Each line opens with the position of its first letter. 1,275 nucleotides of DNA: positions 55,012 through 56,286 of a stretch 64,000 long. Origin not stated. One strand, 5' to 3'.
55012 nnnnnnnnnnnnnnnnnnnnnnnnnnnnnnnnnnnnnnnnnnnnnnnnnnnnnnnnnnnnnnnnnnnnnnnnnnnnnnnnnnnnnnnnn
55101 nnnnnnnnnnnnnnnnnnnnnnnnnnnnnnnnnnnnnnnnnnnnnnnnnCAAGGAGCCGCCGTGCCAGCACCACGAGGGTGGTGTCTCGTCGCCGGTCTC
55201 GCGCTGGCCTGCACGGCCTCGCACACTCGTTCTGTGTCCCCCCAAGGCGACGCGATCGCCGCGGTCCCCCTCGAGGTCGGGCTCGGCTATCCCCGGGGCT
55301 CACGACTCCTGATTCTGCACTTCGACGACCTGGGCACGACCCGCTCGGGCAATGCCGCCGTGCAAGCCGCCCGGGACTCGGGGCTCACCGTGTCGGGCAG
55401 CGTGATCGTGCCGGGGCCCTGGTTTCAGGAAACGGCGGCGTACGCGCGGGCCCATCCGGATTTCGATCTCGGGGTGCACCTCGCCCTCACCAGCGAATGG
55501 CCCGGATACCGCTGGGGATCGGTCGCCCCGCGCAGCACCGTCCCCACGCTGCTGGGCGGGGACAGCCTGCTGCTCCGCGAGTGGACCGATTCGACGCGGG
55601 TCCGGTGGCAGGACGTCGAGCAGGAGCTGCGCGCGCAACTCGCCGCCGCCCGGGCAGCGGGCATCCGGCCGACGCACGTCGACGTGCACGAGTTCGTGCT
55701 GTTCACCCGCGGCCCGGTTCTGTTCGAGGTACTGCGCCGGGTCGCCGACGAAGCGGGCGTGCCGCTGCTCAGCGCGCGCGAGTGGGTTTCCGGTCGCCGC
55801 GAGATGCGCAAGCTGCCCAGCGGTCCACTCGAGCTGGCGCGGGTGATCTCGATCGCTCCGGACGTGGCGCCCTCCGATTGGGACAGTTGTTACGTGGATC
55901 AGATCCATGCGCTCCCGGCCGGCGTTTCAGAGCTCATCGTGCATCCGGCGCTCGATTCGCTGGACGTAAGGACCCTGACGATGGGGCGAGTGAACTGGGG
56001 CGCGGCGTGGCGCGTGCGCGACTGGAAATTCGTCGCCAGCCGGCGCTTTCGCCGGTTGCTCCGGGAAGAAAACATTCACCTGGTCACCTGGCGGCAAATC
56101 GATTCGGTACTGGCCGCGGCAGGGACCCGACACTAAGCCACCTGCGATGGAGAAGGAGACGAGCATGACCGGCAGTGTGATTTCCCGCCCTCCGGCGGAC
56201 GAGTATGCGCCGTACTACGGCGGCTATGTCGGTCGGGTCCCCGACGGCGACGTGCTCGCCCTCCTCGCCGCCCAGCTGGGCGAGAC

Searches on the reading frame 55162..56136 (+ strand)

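Call 69: search_protein_families(library=pfam, proteins=[window:55162-56136:+], max_evalue=0.00001)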
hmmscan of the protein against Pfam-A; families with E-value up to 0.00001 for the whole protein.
window:55162-56136:+ (324 aa): 1 family
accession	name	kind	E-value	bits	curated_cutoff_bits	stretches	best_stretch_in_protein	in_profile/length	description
PF04794.17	YdjC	-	1.8e-40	139.9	29.7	1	50-302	2-266/266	YdjC-like protein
